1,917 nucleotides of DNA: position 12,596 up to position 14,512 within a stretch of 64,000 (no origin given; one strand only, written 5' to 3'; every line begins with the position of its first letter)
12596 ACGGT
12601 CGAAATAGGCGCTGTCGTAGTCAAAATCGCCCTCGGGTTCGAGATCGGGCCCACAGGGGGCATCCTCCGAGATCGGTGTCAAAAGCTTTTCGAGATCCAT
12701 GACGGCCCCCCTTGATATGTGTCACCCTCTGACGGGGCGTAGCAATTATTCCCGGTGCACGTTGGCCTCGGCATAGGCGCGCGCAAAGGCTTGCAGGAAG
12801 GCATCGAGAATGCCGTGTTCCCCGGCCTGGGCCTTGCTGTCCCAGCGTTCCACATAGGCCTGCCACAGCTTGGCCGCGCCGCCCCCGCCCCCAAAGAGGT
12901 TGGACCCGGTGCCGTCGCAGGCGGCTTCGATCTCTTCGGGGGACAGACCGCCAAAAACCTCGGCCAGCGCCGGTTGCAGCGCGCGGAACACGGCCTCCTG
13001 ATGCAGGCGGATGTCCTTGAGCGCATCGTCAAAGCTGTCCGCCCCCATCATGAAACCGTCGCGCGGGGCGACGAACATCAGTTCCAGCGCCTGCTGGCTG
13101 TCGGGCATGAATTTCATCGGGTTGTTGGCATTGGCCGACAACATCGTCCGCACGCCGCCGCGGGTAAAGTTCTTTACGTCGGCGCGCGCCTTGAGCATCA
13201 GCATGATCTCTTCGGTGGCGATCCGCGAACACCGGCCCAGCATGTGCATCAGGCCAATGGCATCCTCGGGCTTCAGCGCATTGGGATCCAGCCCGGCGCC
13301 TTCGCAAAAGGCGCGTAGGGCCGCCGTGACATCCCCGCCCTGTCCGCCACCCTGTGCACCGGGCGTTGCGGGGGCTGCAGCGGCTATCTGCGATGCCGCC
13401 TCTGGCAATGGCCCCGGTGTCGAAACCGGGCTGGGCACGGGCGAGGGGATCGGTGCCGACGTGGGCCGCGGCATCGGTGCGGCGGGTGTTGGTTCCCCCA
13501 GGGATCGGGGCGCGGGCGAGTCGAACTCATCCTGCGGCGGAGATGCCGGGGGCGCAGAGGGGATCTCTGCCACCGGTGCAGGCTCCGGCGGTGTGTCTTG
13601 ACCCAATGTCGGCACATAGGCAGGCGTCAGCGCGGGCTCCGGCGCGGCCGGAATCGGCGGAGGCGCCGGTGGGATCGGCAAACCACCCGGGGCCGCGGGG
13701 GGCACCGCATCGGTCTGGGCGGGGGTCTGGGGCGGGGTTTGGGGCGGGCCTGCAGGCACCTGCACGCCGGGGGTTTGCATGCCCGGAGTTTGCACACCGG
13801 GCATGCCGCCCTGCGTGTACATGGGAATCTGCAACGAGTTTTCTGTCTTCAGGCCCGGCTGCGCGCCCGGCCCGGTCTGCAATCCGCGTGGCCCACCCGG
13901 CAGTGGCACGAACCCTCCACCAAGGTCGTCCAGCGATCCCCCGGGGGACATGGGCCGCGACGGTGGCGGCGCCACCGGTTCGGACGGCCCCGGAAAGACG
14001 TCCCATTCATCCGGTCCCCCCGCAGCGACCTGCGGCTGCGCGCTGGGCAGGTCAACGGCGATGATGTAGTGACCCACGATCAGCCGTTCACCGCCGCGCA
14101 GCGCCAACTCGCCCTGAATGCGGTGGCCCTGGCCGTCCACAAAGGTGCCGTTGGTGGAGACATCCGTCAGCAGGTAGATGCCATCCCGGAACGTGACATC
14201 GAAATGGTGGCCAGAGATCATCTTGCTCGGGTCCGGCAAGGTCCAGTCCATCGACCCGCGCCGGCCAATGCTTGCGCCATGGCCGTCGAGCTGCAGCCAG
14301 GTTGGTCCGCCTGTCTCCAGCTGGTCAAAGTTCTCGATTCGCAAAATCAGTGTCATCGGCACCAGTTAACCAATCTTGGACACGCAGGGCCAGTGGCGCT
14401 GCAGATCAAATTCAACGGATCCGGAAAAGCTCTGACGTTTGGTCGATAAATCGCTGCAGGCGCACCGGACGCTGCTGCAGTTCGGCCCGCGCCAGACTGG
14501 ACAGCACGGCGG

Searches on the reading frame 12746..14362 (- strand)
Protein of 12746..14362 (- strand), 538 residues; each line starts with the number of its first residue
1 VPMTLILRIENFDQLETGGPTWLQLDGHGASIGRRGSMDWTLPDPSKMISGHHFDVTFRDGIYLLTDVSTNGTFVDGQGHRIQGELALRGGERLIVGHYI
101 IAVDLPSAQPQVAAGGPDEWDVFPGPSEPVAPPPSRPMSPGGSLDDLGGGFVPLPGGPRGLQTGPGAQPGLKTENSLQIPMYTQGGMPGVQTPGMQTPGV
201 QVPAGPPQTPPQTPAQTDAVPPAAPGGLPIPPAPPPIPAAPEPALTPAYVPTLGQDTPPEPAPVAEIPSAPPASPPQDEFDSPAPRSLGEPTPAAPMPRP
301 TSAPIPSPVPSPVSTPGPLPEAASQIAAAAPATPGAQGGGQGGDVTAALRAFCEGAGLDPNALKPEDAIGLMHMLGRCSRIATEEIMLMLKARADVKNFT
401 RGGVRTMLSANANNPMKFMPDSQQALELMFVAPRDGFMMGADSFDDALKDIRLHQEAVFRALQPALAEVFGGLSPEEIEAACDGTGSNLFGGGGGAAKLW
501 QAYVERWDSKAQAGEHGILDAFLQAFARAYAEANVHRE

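Call 12: search_protein_families(library=ncbifam, proteins=[window:12746-14362:-], max_evalue=0.001)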
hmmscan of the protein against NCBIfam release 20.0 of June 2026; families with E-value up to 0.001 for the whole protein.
window:12746-14362:- (538 aa): 2 families
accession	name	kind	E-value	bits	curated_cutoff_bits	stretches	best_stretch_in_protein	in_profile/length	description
TIGR03354.1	VI_FHA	hypoth_equivalog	4.5e-70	237.6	120.25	1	5-533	1-418/420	type VI secretion system-associated FHA domain protein TagH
NF049868.1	FhaB_Rv0019c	equivalog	0.00023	21.2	125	1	22-100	80-155/158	FHA domain-containing protein FhaB/FipA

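Call 13: search_protein_families(library=pfam, proteins=[window:12746-14362:-], max_evalue=0.001)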
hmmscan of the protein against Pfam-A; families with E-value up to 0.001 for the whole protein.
window:12746-14362:- (538 aa): 3 families
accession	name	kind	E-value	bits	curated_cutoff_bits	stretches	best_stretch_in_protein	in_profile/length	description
PF20232.3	T6SS_FHA_C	-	6.7e-46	156.8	23.7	1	354-532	1-179/180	C-terminal domain of Type VI secretion system FHA protein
PF00498.31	FHA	-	8.6e-11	42.6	20.7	1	31-96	2-66/67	FHA domain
PF16697.10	Yop-YscD_cpl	-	0.00045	20.9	33.2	1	24-101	13-88/94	Inner membrane component of T3SS, cytoplasmic domain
